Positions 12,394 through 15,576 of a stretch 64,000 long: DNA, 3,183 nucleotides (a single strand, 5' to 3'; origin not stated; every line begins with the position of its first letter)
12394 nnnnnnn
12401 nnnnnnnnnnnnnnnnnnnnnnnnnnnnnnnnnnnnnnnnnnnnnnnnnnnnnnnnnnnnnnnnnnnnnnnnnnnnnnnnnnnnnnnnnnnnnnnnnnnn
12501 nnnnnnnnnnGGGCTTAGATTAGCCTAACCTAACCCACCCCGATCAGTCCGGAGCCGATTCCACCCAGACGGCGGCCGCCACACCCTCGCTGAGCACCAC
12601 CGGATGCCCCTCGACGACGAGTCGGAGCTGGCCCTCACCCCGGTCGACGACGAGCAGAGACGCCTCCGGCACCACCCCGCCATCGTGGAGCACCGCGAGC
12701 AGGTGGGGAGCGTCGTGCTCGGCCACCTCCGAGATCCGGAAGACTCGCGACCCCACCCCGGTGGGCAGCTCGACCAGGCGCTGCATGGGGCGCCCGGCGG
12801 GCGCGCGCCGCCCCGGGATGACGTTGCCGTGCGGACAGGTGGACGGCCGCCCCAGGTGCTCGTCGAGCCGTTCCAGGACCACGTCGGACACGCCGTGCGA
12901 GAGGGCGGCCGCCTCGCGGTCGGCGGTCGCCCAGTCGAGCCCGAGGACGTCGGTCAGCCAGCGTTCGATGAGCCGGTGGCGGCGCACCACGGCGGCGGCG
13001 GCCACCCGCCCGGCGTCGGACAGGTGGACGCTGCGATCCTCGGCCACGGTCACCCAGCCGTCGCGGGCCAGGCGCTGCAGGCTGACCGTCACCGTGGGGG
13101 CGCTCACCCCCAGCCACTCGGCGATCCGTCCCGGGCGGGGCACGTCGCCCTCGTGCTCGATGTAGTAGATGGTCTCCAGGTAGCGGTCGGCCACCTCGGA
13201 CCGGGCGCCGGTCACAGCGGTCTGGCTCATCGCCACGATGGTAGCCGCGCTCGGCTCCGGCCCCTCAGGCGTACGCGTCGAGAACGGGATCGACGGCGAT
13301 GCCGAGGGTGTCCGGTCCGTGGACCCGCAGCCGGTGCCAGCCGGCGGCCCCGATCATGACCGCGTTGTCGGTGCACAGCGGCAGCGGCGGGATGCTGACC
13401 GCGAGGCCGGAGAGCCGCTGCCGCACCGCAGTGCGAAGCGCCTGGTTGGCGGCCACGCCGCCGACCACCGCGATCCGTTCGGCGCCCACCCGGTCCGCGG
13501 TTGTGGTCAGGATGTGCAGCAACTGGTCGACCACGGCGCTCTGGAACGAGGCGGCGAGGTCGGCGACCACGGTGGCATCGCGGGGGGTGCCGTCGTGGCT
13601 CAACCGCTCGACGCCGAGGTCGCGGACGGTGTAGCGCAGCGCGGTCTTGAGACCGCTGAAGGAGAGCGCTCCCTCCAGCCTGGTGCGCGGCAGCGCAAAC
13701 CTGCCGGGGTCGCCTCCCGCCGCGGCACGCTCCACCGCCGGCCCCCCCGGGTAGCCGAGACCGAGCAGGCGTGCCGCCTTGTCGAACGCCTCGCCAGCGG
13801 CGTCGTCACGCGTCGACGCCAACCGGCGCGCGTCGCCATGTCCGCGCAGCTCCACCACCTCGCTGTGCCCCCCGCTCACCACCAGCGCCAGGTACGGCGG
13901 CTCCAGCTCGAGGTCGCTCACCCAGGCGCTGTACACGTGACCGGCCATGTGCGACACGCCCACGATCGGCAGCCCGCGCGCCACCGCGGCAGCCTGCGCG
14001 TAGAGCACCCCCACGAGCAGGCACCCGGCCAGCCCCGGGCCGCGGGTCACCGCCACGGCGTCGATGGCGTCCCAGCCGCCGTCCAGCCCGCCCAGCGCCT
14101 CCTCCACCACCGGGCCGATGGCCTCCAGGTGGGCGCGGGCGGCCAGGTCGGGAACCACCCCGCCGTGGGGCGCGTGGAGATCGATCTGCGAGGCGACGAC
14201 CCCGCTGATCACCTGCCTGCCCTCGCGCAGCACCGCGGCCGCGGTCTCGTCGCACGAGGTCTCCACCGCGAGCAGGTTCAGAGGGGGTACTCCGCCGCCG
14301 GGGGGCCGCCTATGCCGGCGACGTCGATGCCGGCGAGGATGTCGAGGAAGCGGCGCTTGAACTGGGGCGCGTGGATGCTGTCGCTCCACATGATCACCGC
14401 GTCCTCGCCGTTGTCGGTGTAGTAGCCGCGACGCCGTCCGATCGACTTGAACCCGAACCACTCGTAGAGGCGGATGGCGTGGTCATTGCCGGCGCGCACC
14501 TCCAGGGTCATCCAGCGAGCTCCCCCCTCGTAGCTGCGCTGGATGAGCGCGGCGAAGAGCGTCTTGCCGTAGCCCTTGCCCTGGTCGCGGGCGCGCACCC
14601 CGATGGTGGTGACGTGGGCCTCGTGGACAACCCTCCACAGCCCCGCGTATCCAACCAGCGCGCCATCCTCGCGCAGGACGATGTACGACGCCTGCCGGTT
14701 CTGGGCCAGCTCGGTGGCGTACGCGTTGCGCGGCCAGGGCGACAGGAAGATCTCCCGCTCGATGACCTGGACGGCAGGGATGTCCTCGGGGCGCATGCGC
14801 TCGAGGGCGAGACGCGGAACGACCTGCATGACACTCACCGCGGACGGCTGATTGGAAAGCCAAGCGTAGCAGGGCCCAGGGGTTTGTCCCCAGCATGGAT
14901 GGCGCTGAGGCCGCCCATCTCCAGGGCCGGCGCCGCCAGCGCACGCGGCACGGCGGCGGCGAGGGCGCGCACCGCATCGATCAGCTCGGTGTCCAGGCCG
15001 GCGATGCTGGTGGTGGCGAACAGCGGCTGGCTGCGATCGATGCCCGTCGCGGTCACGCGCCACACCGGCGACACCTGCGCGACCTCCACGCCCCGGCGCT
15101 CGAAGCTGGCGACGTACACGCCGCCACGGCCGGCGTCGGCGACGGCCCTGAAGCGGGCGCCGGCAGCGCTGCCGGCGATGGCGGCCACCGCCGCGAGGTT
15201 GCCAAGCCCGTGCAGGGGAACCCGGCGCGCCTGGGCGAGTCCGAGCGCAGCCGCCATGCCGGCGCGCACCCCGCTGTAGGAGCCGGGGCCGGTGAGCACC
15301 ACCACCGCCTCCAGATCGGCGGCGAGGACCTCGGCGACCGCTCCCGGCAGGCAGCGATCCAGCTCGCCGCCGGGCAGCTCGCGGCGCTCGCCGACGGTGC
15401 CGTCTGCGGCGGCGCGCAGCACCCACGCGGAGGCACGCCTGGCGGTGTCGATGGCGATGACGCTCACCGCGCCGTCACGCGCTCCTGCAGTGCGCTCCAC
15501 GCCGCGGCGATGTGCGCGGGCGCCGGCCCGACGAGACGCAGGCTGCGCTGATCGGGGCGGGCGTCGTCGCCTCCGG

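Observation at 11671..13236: A metal-regulated insertion (DtxR-family regulator plus ZIP transporter with near-consensus iron box) splits the conserved tsaD-groES junction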

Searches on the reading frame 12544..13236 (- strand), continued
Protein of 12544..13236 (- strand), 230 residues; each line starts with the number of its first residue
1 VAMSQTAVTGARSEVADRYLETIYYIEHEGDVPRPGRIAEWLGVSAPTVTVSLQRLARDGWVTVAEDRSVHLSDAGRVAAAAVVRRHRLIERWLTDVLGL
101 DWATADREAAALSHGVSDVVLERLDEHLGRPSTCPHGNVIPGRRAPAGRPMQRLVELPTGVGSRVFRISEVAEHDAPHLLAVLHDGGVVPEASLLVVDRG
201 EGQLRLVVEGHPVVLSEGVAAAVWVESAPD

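Call 23: search_protein_families(library=pfam, proteins=[L016:7746-8588:+, L065:7637-8680:+, L065:8733-10331:+, L024:10356-11393:-, L024:7700-10342:-, L079:7753-8604:+])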
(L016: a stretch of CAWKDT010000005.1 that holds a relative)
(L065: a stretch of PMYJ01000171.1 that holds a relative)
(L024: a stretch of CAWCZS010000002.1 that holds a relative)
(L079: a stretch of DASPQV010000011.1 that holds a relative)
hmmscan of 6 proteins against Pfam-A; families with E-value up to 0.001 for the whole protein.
L016:7746-8588:+ (280 aa): 1 family
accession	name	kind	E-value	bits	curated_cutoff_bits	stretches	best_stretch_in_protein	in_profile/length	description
PF03239.20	FTR1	-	1.5e-43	149.6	25.3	1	1-254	1-262/284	Iron permease FTR1 family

L065:7637-8680:+ (347 aa): 4 families
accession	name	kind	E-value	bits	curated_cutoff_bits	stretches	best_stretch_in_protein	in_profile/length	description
PF13416.11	SBP_bac_8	-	3.6e-22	79.9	27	1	53-311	2-267/279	Bacterial extracellular solute-binding protein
PF13343.11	SBP_bac_6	-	1.9e-19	70.5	24.6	1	87-309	3-220/245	Bacterial extracellular solute-binding protein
PF01547.30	SBP_bac_1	-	5.8e-19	69.7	26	1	44-293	2-307/307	Bacterial extracellular solute-binding protein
PF13531.11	SBP_bac_11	-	2e-16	60.9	25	1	51-296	14-222/227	Bacterial extracellular solute-binding protein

L065:8733-10331:+ (532 aa): 1 family
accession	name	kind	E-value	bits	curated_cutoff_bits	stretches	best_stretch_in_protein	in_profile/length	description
PF00528.27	BPD_transp_1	-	3.4e-21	76.2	26.4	2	348-523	9-180/184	Binding-protein-dependent transport system inner membrane component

L024:10356-11393:- (345 aa): 4 families
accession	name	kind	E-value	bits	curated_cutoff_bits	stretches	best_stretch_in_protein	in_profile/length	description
PF13343.11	SBP_bac_6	-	1.1e-25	91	24.6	1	84-303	2-219/245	Bacterial extracellular solute-binding protein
PF01547.30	SBP_bac_1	-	4.3e-22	79.9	26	1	42-291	2-307/307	Bacterial extracellular solute-binding protein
PF13416.11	SBP_bac_8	-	3.2e-21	76.8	27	1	50-305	1-263/279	Bacterial extracellular solute-binding protein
PF13531.11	SBP_bac_11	-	5.1e-17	62.8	25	1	43-294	8-222/227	Bacterial extracellular solute-binding protein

L024:7700-10342:- (880 aa): 4 families
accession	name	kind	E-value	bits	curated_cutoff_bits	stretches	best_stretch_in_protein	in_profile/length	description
PF00005.33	ABC_tran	-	3.8e-32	112.2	25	1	551-693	1-136/137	ABC transporter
PF00528.27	BPD_transp_1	-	1.2e-22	80.9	26.4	2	348-497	5-157/184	Binding-protein-dependent transport system inner membrane component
PF08402.16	TOBE_2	-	1e-08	35.6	21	1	805-874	1-71/76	TOBE domain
PF13304.12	AAA_21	-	1.2e-08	35.9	27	1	661-725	233-299/304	AAA domain, putative AbiEii toxin, Type IV TA system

L079:7753-8604:+ (283 aa): 1 family
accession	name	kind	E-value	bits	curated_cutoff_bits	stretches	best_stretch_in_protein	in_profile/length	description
PF02535.28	Zip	-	1.5e-10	41.3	35.1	1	137-246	177-288/323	ZIP Zinc transporter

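Call 24: search_protein_families(library=ncbifam, proteins=[L024:10356-11393:-, L065:7637-8680:+, L016:7746-8588:+, L065:8733-10331:+], max_evalue=0.001)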
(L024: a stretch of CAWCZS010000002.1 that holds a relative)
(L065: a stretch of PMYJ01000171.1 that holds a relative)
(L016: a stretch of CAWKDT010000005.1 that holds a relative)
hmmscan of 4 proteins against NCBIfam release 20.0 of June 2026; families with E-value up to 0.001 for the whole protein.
L024:10356-11393:- (345 aa): 4 families
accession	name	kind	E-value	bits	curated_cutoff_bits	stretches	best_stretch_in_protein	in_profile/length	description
TIGR03261.1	phnS2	equivalog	9.2e-19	67.7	392.75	1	19-295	6-281/334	putative 2-aminoethylphosphonate ABC transporter substrate-binding protein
NF011620.1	PRK15046.1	equivalog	3.1e-13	49.2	310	1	18-307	10-294/334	2-aminoethylphosphonate ABC transporter substrate-binding protein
TIGR01254.1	sfuA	subfamily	7.7e-09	35.2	93.4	0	50-162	22-132/306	thiamine ABC transporter substrate-binding protein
TIGR03227.1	PhnS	equivalog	2.8e-07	29.7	395.3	1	17-222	18-221/360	2-aminoethylphosphonate ABC transporter substrate-binding protein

L065:7637-8680:+ (347 aa): 4 families
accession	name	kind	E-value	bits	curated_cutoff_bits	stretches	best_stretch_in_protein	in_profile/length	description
NF011620.1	PRK15046.1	equivalog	9.1e-15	54.2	310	1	14-305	3-290/334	2-aminoethylphosphonate ABC transporter substrate-binding protein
TIGR03261.1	phnS2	equivalog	2.7e-14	53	392.75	1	25-298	11-282/334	putative 2-aminoethylphosphonate ABC transporter substrate-binding protein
TIGR03227.1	PhnS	equivalog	3.5e-10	39.3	395.3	1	11-208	10-206/360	2-aminoethylphosphonate ABC transporter substrate-binding protein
TIGR01254.1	sfuA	subfamily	1.3e-07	31.2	93.4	0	259-310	223-273/306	thiamine ABC transporter substrate-binding protein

L016:7746-8588:+ (280 aa): 2 families
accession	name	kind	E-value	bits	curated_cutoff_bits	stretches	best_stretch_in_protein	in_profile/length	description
NF041756.1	EfeU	equivalog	9.5e-68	228.6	255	1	6-263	2-257/257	iron uptake transporter permease EfeU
TIGR00145.1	TIGR00145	subfamily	8.2e-49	166.7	303.8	1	1-262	4-266/282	EfeU/Ftr1 family ferrous iron transporter subunit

L065:8733-10331:+ (532 aa): 22 families
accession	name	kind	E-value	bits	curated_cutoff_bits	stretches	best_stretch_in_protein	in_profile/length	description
TIGR03262.1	PhnU2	equivalog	9.9e-24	83.9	593.25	1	34-524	12-536/546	putative 2-aminoethylphosphonate ABC transporter permease subunit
TIGR01581.1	Mo_ABC_porter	hypoth_equivalog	1.7e-23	83.3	210.3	2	329-512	26-221/225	ABC transporter permease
NF011624.0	PRK15050.1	equivalog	2.3e-22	79.5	247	3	134-247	158-274/297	2-aminoethylphosphonate ABC transporter permease subunit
TIGR02141.1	modB_ABC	equivalog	8.5e-21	74.5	182.6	2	333-512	7-197/208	molybdate ABC transporter permease subunit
NF006939.0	PRK09421.1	equivalog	9.4e-21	74.3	262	2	334-522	20-221/230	molybdate ABC transporter permease subunit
TIGR00969.1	3a0106s02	subfamily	5.7e-20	71.9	240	2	36-247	27-258/272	sulfate ABC transporter permease subunit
NF007047.0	PRK09500.1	equivalog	6.8e-17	61.9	326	2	318-463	52-194/257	spermidine/putrescine ABC transporter permease PotC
NF040839.1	tungstate_WtpB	equivalog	3e-16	59.8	340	2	36-247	13-236/251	tungstate ABC transporter permease WtpB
TIGR03226.1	PhnU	equivalog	1.4e-15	57.5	283.45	1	135-247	177-292/311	2-aminoethylphosphonate ABC transporter permease subunit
TIGR02139.1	permease_CysT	equivalog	2.3e-14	53.7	246.1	1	36-247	16-247/265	sulfate ABC transporter permease subunit CysT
NF043074.1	MMSYN1_0196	equivalog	8.4e-14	51.5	350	2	321-504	62-248/277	spermidine/putrescine ABC transporter permease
NF007044.0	PRK09497.1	equivalog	3.9e-13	49.5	348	1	142-252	155-268/285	spermidine/putrescine ABC transporter permease PotB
NF008208.0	PRK10971.1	equivalog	1.1e-12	48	415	1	23-251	9-259/277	sulfate/thiosulfate ABC transporter permease CysT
TIGR02140.1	permease_CysW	equivalog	1.6e-12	47.5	329.1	1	31-217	8-209/261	sulfate ABC transporter permease subunit CysW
TIGR03255.1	PhnV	equivalog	2.9e-12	46.8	358.7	1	335-523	76-267/270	2-aminoethylphosphonate ABC transport system, membrane component PhnV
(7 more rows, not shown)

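Call 25: search_solved_structures(query=L024:10356-11393:-, max_evalue=0.00001)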
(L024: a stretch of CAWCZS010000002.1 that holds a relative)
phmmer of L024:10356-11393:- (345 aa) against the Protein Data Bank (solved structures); distinct sequences matched with E-value up to 0.00001: 28.
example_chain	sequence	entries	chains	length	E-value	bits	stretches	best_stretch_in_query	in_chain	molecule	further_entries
6iwf_A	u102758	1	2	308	1.8e-73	250.9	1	34-340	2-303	Ferric iron-binding protein HitA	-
6ivy_A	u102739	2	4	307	3e-73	250.2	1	34-340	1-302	Periplasmic Ferric iron-binding Protein HitA | Ferric iron-binding periplasmic protein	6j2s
8k7n_A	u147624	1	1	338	7.3e-68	232.4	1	4-342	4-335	Ferric iron ABC transporter, iron-binding protein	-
1xvy_A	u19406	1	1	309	2.4e-66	227.5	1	37-343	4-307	sfuA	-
1xvx_A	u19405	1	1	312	7.6e-63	216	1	35-331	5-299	YfuA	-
1d9v_A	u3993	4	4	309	3.6e-59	203.9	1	38-344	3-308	PROTEIN (iron-utilization periplasmic protein) | FERRIC IRON BINDING PROTEIN | Iron-utilization periplasmic protein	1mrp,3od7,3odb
2o68_A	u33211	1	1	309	9.3e-59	202.5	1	38-344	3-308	Iron-utilization periplasmic protein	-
2o6a_A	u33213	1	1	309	2.5e-58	201.1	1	38-344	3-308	Iron-utilization periplasmic protein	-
1nnf_A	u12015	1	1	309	4.8e-58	200.2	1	38-344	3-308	Iron-utilization periplasmic protein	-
1qw0_A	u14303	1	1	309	5.2e-58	200.1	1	38-344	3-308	Iron-utilization periplasmic protein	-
2o69_A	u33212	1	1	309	6.3e-58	199.8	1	38-344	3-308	Iron-utilization periplasmic protein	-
3kn7_A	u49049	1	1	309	6.7e-58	199.7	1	38-344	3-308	Iron-utilization periplasmic protein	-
3kn8_A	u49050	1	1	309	6.7e-58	199.7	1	38-344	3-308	Iron-utilization periplasmic protein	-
1qvs_A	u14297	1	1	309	9.2e-58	199.2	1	38-344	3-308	Iron-utilization periplasmic protein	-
1o7t_A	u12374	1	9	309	3.3e-57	197.4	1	38-343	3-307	IRON BINDING PROTEIN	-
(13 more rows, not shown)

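Call 32: search_protein_representatives(protein=window:12544-13236:-)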
Query: 230 residues. Proteins with E-value up to 0.001 (for the whole library): 7843; up to 1e-10: 2630; up to 1e-30: 71. The best 150 are listed.
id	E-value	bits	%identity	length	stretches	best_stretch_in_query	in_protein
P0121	1.5e-81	289.7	65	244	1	7-227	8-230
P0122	1.2e-63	231.2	57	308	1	14-229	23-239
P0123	1.2e-62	227.9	54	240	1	11-226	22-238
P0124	4.7e-53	196.5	63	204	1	11-149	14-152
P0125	7.8e-51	189.2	61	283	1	10-164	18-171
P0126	1.4e-50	188.4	52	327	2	16-203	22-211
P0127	3.3e-50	187.2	50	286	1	12-227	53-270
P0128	3.3e-46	174.1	49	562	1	18-227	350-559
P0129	3.9e-46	173.8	59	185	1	13-148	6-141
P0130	7.8e-46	172.9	49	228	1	16-226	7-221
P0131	4.4e-45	170.4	67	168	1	8-128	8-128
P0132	2.8e-44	167.8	46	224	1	13-227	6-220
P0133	4.4e-44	167.1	46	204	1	27-215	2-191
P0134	6.5e-44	166.6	59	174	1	33-164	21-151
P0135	1.6e-43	165.3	61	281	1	39-178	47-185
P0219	6.0e-28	114.4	32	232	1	17-227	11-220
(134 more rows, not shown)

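Call 60: search_solved_structures(query=P0219, show_alignments=5, max_evalue=1e-10)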
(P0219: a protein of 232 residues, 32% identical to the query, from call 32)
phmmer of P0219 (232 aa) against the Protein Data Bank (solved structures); distinct sequences matched with E-value up to 1e-10: 25.
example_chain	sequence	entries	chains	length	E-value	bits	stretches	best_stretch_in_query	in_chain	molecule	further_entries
7b1v_A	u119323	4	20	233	7.1e-24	87.8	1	9-134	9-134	DtxR family iron (Metal) dependent repressor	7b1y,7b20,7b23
7b25_A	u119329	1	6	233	1.4e-23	86.8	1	9-134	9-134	DtxR family iron (Metal) dependent repressor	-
5zr4_A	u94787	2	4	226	1.1e-22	83.8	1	11-218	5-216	Metal-dependent transcriptional regulator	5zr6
7b24_A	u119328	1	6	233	1.3e-22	83.6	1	9-134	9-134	DtxR family iron (Metal) dependent repressor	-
1b1b_A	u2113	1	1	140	2.3e-21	79.6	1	5-134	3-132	PROTEIN (IRON DEPENDENT REGULATOR)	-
2isy_A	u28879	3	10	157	3e-21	79.2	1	5-134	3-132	Iron-dependent repressor ideR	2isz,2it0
3hrs_A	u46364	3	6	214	4.6e-21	78.6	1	8-218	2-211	Metalloregulator ScaR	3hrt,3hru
1fx7_A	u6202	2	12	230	6e-21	78.2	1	5-134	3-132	IRON-DEPENDENT REPRESSOR IDER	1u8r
2qq9_A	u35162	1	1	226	5e-20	75.2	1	6-134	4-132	Diphtheria toxin repressor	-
2qqb_A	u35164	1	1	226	5.6e-20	75.1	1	7-134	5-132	Diphtheria toxin repressor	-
1ddn_A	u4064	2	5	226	7.5e-20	74.6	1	7-134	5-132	DIPHTHERIA TOX REPRESSOR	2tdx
1g3s_A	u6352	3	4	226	1.4e-19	73.7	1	7-134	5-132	DIPHTHERIA TOXIN REPRESSOR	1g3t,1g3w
2qqa_A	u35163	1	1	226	3e-19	72.7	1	12-134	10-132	Diphtheria toxin repressor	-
1fwz_A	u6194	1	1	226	3.7e-19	72.3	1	7-134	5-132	DIPHTHERIA TOXIN REPRESSOR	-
5cvi_A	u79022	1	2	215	5e-19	71.9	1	7-205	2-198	SloR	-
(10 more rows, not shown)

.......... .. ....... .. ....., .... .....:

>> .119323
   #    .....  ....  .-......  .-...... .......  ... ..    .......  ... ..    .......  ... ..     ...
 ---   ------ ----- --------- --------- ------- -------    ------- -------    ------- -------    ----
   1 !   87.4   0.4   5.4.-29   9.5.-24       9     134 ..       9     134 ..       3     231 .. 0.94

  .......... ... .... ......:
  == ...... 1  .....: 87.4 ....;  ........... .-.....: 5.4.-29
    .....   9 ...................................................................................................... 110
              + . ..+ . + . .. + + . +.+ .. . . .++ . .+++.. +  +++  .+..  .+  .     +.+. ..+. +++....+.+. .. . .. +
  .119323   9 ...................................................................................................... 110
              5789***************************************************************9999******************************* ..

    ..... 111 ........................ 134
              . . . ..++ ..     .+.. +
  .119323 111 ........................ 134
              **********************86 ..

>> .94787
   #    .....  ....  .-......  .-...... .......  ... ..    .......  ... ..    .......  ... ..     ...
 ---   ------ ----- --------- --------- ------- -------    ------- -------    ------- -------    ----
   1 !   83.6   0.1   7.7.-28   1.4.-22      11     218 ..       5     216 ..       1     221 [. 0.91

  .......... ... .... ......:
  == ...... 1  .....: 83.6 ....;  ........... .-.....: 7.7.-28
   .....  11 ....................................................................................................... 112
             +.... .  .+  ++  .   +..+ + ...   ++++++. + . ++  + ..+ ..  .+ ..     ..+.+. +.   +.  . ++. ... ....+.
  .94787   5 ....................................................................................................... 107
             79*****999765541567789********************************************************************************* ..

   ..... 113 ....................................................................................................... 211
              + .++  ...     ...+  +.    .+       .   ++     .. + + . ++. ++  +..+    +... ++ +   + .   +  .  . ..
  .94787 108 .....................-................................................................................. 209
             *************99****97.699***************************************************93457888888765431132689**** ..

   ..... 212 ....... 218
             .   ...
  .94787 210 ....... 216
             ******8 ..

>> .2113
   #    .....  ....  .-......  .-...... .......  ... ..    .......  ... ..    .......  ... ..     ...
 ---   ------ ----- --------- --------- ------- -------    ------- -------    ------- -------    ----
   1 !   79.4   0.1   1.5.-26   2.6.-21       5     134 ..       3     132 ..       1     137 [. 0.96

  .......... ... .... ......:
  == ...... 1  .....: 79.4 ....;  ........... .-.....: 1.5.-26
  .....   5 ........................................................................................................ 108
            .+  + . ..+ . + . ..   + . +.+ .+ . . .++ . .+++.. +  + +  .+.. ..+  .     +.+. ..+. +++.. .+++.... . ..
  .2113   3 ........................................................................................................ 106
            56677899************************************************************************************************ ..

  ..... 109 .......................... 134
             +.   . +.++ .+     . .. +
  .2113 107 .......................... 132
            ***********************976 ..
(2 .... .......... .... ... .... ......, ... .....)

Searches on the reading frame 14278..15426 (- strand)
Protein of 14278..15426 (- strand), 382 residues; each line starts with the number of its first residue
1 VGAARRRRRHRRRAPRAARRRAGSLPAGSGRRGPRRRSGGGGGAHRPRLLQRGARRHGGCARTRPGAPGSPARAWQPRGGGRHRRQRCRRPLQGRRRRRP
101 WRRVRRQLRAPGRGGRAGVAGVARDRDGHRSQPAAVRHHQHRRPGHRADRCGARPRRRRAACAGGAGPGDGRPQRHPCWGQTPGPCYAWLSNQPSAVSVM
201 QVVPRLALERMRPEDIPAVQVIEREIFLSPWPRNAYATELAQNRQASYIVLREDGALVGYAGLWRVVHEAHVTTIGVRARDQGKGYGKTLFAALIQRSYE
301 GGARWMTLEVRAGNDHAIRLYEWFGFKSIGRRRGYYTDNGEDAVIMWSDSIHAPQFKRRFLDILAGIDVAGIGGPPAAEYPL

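Call 37: search_protein_families(library=pfam, proteins=[window:14278-15426:-])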
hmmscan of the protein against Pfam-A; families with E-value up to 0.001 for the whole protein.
window:14278-15426:- (382 aa): 6 families
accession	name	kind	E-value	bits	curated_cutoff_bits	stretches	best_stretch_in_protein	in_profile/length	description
PF00583.31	Acetyltransf_1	-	7.5e-17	62.1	20.7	1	218-326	3-116/116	Acetyltransferase (GNAT) family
PF13673.13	Acetyltransf_10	-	1.3e-10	41.8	23.6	1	236-332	22-113/128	Acetyltransferase (GNAT) domain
PF13508.13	Acetyltransf_7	-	4.2e-10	40.3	27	1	246-327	3-83/84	Acetyltransferase (GNAT) domain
PF13302.13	Acetyltransf_3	-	9.3e-09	36.5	25.4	1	205-327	1-138/138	Acetyltransferase (GNAT) domain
PF08445.16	FR47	-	9.8e-06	25.9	22.1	1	274-329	26-80/86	FR47-like protein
PF13420.13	Acetyltransf_4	-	0.00011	22.7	24.3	1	245-342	49-150/155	Acetyltransferase (GNAT) domain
